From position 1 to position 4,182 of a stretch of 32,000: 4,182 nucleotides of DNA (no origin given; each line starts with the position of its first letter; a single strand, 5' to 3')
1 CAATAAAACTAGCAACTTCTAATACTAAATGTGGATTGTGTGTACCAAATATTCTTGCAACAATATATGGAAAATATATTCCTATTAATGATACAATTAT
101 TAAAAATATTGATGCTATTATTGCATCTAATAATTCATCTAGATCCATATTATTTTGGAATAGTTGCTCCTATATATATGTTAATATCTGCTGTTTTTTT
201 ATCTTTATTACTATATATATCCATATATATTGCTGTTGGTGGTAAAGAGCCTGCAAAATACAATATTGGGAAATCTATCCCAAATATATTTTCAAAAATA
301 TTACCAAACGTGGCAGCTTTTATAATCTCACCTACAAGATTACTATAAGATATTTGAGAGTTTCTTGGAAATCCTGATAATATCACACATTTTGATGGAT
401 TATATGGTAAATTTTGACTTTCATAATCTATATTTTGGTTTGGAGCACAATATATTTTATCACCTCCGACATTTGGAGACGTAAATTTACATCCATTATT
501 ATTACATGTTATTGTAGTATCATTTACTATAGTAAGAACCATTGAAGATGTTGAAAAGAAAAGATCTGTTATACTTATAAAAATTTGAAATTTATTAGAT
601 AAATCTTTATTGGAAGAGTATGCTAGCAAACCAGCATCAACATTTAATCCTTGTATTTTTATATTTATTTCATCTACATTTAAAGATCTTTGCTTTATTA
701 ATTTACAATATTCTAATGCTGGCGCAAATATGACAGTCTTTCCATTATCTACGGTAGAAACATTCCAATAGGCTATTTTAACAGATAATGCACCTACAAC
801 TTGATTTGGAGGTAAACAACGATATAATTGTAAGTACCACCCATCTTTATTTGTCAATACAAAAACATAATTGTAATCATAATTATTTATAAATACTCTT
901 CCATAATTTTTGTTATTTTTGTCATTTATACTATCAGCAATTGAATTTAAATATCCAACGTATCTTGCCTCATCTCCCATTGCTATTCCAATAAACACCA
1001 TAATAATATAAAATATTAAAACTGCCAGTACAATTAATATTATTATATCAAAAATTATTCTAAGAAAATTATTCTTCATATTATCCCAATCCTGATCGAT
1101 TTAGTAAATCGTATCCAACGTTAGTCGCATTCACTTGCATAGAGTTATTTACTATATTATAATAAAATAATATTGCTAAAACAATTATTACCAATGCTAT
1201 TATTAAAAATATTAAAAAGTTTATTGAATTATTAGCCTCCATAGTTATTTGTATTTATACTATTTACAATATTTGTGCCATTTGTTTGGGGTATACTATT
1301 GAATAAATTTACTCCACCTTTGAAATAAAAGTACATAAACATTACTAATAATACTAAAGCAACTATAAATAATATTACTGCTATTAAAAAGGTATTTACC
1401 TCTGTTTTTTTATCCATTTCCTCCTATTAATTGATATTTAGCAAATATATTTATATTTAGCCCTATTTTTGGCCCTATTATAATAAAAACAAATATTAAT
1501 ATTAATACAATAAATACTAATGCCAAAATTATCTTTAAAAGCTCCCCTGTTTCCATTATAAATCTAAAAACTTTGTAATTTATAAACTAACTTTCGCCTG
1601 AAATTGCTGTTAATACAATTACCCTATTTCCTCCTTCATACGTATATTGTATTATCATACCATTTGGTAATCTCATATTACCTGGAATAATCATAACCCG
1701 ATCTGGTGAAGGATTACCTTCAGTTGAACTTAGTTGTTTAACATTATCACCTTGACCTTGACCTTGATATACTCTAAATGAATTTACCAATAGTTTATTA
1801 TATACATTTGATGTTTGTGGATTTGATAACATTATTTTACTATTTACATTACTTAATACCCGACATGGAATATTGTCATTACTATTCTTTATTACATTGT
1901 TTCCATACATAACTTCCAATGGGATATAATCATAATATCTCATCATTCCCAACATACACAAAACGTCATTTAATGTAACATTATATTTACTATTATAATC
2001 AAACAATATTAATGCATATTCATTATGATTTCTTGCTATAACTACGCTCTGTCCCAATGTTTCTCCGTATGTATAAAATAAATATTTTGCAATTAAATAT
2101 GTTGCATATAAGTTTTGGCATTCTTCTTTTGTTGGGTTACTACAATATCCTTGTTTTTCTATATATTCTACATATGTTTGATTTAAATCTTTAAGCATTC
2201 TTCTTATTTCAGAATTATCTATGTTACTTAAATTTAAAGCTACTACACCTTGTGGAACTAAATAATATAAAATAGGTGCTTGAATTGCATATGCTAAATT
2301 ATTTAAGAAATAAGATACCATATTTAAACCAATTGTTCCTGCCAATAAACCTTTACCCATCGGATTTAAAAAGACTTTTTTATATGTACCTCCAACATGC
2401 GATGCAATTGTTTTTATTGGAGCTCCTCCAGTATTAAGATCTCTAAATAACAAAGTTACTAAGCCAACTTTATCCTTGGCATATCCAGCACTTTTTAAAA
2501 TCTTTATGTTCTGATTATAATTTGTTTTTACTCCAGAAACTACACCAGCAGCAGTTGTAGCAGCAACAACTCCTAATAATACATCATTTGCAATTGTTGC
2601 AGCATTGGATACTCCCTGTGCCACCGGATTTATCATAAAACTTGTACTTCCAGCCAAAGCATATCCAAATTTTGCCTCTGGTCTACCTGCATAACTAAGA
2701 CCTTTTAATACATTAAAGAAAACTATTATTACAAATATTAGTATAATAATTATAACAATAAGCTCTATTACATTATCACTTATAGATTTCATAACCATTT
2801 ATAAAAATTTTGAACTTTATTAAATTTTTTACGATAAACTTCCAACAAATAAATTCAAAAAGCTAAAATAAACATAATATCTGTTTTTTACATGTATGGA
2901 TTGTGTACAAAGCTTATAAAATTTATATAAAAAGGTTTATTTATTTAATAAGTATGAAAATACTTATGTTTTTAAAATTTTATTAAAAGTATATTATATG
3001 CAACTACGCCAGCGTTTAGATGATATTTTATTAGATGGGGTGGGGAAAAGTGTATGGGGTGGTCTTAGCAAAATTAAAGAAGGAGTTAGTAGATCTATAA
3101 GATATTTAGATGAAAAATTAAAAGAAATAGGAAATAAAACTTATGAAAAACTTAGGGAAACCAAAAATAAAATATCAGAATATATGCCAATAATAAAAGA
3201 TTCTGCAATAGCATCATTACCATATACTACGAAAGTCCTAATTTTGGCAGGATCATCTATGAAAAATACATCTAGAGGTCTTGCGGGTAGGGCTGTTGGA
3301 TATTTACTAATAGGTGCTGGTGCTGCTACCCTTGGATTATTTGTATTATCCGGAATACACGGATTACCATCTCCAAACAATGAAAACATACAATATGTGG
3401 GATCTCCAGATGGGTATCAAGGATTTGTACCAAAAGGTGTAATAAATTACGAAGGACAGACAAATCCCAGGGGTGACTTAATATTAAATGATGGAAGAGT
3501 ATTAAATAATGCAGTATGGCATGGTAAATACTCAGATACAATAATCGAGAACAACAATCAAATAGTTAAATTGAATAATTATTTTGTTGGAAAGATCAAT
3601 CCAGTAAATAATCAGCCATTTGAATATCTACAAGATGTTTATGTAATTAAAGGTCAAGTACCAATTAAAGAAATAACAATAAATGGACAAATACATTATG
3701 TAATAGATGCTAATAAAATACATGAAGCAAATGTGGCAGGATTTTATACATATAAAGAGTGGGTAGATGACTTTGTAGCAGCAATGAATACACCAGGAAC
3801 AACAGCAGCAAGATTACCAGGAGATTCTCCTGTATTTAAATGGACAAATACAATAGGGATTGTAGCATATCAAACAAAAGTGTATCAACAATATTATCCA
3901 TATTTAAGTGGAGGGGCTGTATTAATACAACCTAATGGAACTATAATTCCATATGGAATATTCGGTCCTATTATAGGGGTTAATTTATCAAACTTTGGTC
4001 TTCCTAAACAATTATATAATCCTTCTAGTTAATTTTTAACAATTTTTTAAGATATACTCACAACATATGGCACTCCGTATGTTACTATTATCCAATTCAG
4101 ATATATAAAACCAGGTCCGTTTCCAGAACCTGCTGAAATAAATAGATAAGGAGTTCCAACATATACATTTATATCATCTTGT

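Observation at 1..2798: Six-gene, tightly coupled operon of pilin-headed proteins, two of them invisible to the ORF track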

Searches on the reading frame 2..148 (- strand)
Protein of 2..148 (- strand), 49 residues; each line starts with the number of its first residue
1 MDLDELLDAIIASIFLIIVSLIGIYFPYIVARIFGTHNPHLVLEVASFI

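Call 8: search_protein_families(library=pfam, max_evalue=1, proteins=[window:2-148:-])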
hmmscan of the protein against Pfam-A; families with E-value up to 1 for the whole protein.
window:2-148:- (49 aa): 1 family
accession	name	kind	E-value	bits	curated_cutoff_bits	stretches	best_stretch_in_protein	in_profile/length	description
PF02535.28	Zip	-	0.021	14.5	35.1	1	10-46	5-40/323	ZIP Zinc transporter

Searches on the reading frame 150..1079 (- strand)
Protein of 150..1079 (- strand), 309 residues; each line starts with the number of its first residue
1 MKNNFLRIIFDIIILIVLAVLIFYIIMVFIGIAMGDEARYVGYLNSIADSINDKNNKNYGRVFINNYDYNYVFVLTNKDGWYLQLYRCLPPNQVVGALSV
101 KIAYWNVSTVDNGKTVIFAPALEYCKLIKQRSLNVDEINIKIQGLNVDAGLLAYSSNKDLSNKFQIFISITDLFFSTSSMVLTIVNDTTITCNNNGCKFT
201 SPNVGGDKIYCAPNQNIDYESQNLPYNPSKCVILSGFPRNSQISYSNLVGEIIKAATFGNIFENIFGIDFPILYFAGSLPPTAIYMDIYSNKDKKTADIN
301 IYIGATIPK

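Call 8: search_protein_families(library=pfam, max_evalue=1, proteins=[window:150-1079:-])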
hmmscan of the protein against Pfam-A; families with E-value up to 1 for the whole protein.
window:150-1079:- (309 aa): 1 family
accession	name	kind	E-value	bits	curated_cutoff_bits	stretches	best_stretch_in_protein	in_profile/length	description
PF13786.12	DUF4179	-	0.089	13.7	30.1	1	15-70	8-62/94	Domain of unknown function (DUF4179)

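Call 9: find_encoding_contigs(protein=window:150-1079:-, flank=10000, max_places=6)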
Protein window:150-1079:- (309 aa): 2 contigs read that carry it; 2 places shown.
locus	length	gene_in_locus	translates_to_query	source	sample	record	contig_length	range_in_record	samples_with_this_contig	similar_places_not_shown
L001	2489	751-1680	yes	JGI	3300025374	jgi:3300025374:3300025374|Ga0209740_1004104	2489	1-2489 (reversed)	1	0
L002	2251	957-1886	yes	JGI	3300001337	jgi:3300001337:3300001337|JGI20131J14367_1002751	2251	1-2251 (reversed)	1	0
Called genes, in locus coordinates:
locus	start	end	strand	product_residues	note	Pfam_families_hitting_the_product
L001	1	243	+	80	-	?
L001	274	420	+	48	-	-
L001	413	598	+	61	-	-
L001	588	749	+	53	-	-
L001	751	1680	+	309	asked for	-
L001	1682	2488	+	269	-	?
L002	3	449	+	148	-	?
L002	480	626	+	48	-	-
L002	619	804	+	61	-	-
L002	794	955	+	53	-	-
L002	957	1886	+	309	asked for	-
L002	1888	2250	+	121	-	?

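Call 11: search_protein_families(library=ncbifam, max_evalue=1, proteins=[window:150-1079:-, L001:1682-2488:+])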
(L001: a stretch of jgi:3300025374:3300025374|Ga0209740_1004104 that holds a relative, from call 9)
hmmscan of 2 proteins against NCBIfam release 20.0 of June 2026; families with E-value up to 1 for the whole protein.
window:150-1079:- (309 aa): 0 families

L001:1682-2488:+ (269 aa): 0 families

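Call 12: search_protein_families(library=phrogs, max_evalue=0.1, proteins=[window:150-1079:-, L001:1682-2488:+])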
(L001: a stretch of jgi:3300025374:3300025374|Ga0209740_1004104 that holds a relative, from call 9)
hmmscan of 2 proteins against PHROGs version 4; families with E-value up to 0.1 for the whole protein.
window:150-1079:- (309 aa): 0 families

L001:1682-2488:+ (269 aa): 0 families

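Call 30: find_homologous_proteins(query=window:150-1079:-, max_evalue=0.01)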
Query window:150-1079:- (309 aa): 120 proteins with E <= 0.01 among 1331 candidates.
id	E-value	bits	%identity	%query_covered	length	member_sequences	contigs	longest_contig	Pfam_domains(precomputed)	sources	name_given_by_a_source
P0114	3.3e-185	632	100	92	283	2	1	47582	-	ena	-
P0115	1.1e-173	594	87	100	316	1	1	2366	-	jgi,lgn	jgi:hypothetical protein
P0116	2.1e-168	577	85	100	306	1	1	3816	-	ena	-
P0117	1.0e-166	571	85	100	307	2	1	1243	-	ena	-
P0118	4.4e-166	569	85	100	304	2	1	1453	-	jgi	-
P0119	8.3e-166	568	85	100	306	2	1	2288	-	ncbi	-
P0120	4.8e-165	566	85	100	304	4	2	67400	-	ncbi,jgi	jgi:hypothetical protein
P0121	9.6e-165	565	84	100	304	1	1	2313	-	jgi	jgi:hypothetical protein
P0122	2.4e-164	564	84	100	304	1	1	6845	-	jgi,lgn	jgi:hypothetical protein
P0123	5.6e-164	562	84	100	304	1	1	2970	-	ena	-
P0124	1.2e-163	561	85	100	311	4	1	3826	-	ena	-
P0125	1.8e-163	561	84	100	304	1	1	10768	-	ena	-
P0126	2.4e-163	560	84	100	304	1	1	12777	-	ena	-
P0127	4.2e-163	560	84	100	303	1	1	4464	-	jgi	jgi:hypothetical protein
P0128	5.5e-163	559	84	100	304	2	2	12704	-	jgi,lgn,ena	jgi:hypothetical protein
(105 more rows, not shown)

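Call 48: predict_structure(alignment_id=A2)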
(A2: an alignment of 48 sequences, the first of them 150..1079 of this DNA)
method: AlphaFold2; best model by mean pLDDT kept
length: 309 residues; sequences in the alignment: 48
mean_pLDDT: 88.4   pTM: 0.84
mean pLDDT of the five models: 88.4, 87.9, 86.1, 85.1, 84.6
residues with pLDDT >= 90: 179; 70-90: 109; 50-70: 20; < 50: 1
segments of 3 or more residues with pLDDT < 50: none
pLDDT, mean of each block of 10 residues (from residue 1): 82 96 87 83 96 80 92 95 94 63 91 92 94 96 91 91 85 81 94 96 92 90 91 91 78 84 87 86 93 93 77
secondary structure, 60 per line:
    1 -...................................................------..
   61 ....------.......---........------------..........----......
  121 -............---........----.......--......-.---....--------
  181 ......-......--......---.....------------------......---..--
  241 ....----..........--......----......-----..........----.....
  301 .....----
elements in order: H2-52 E59-64 E71-77 E81-88 E101-110 E115-120 E125-133 E137-144 E149-155 H158-163 E169-172 E181-186 E188-193 E196-201 E205-209 E231-233 H241-244 E249-254 H255-258 H261-266 E271-276 E282-291 E296-305

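Call 50: fold_search(model_id=the predicted structure, library=pdb)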
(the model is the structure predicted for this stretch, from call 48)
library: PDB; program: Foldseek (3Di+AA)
matches with E <= 10: 529; with E <= 0.001: 1
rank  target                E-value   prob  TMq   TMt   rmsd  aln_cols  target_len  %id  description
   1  5ukg_A                1.0e-03  0.33  0.17  0.14  21.0       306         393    9  Crystal Structure of the genetically encoded calcium indicator K-GECO (released 2018-02-07)
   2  5ukg_B                2.2e-03  0.30  0.17  0.14  17.3       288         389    9  Crystal Structure of the genetically encoded calcium indicator K-GECO (released 2018-02-07)
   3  8zmz                  3.1e-03  0.21  0.17  0.11  18.5       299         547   11  Cryo-EM structure of R-eLACCO2 in the lactate-bound state (released 2025-10-29)
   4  4oy4                  4.4e-03  0.30  0.18  0.17  18.3       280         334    8  calcium-free CaMPARI v0.2 (released 2015-02-18)
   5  4i2y_B                5.3e-03  0.23  0.18  0.15  18.9       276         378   10  Crystal Structure of the genetically encoded calcium indicator RGECO1 (released 2013-07-24)
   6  3rwt_A                7.0e-03  0.23  0.18  0.22  18.5       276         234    8  Crystal structure of circular permutated Red Fluorescent Protein mKate(cp 154-153) (released 2011-06-15)
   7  7lug                  1.2e-02  0.16  0.17  0.22  18.9       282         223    8  Crystal structure of the pnRFP B30Y mutant (released 2022-03-16)
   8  9jti                  1.9e-02  0.11  0.15  0.10  19.7       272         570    7  X-ray structure of NeIle indicator complexed with isoleucine (released 2024-12-25)
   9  3evv                  2.0e-02  0.15  0.18  0.15  20.5       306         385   10  Crystal Structure of Calcium bound dimeric GCAMP2 (#2) (released 2008-12-09)
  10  4ak1                  2.0e-02  0.02  0.07  0.04  41.5       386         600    7  Structure of BT4661, a SusE-like surface located polysaccharide binding protein from the Bacteroides thetaiotaomicron he (released 2013-03-06)
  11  4i2y_A                2.1e-02  0.13  0.17  0.14  17.4       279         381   10  Crystal Structure of the genetically encoded calcium indicator RGECO1 (released 2013-07-24)
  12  3ekj                  2.6e-02  0.12  0.17  0.18  19.6       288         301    8  Calcium-free GCaMP2 (calcium binding deficient mutant) (released 2008-12-16)
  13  7s7v_B                2.9e-02  0.10  0.17  0.12  20.3       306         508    7  Crystal structure of iNicSnFR3a Fluorescent Nicotine Sensor (released 2021-10-13)
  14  3ek7                  3.3e-02  0.13  0.18  0.15  20.5       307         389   10  Calcium-saturated GCaMP2 dimer (released 2008-12-16)
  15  3sg2                  3.3e-02  0.12  0.17  0.14  19.8       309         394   10  Crystal Structure of GCaMP2-T116V,D381Y (released 2012-06-20)
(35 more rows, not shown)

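Call 82: find_related_loci(query=A2, collection=viral_contigs, flank=5000)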
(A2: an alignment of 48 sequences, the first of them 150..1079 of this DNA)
Query A2 (309 aa) in viral_contigs; peptide patterns used: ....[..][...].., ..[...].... (x = any residue, [..] = any of these).
105 stretches matched a pattern, but none encodes a relative of the query by tblastn (E <= 1e-3).

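Call 88: fold_search(model_id=the predicted structure, library=viral)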
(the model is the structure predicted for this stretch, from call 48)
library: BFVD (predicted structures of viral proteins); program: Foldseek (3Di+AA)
matches with E <= 10: 679; with E <= 0.001: 0
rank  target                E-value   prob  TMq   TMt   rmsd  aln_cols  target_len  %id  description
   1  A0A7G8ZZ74            2.0e-03  0.05  0.08  0.08  38.2       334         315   10  Ig-like domain containing YjdB-like protein [Enterococcus phage iF6]
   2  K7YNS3                1.0e-02  0.08  0.13  0.09  26.5       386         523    8  B138 [Rat cytomegalovirus (isolate England)]
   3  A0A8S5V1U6            1.4e-02  0.02  0.07  0.04  37.9       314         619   10  Uncharacterized protein [Myoviridae sp. ctJ2i1]
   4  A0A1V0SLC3            1.5e-02  0.08  0.12  0.14  23.2       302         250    9  Uncharacterized protein [Klosneuvirus KNV1]
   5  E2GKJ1                2.2e-02  0.03  0.09  0.07  23.3       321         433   10  Glycoprotein 350/220 (Fragment) [Epstein-Barr virus (strain GD1)]
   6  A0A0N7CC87            2.9e-02  0.02  0.08  0.09  29.7       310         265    9  (no name in the UniProt tables at hand)
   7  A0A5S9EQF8            3.2e-02  0.02  0.09  0.07  24.1       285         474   10  Uncharacterized protein [Tenacibaculum phage PTm1]
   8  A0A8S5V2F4            3.4e-02  0.02  0.07  0.03  38.7       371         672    9  Uncharacterized protein [CrAss-like virus sp. ctelJ1]
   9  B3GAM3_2              4.3e-02  0.02  0.09  0.04  31.0       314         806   10  AMDV4_2 [uncultured virus]
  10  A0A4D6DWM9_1          4.6e-02  0.02  0.09  0.03  33.2       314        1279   11  Uncharacterized protein [Edwardsiella phage pEt-SU]
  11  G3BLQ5                5.1e-02  0.02  0.08  0.05  33.5       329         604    9  Uncharacterized protein 40 [Salmonella phage PVPSE1]
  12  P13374                5.1e-02  0.02  0.07  0.06  25.6       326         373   10  Envelope glycoprotein C homolog [Meleagrid herpesvirus 1 (strain FC126)]
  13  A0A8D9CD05            5.8e-02  0.04  0.10  0.05  19.9       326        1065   11  Gp264 [uncultured marine phage]
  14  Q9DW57                6.1e-02  0.04  0.12  0.08  25.1       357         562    7  Pr138 [Rat cytomegalovirus (strain Maastricht)]
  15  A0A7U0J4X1            6.1e-02  0.01  0.06  0.09  24.2       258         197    6  (no name in the UniProt tables at hand)
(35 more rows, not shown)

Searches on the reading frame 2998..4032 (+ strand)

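Call 8: search_protein_families(library=pfam, max_evalue=1, proteins=[window:2998-4032:+])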
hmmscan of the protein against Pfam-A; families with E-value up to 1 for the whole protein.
window:2998-4032:+ (344 aa): 1 family
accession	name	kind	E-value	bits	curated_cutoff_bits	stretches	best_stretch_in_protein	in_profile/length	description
PF04691.17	ApoC-I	-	0.26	11.6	28.3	1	30-60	4-34/61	Apolipoprotein C-I (ApoC-1)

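Call 11: search_protein_families(library=ncbifam, max_evalue=1, proteins=[window:2998-4032:+])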
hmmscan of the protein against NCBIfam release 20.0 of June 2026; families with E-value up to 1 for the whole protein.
window:2998-4032:+ (344 aa): 1 family
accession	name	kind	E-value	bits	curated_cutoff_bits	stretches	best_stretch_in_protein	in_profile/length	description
NF007330.0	PRK09818.1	equivalog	0.027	14.4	277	1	195-252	124-182/183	kinase inhibitor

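Call 12: search_protein_families(library=phrogs, max_evalue=0.1, proteins=[window:2998-4032:+])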
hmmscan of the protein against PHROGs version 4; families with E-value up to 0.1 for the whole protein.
window:2998-4032:+ (344 aa): 1 family
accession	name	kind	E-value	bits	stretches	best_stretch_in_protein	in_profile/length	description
phrog_5139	-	unknown function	0.092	13.7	1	195-253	102-161/161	-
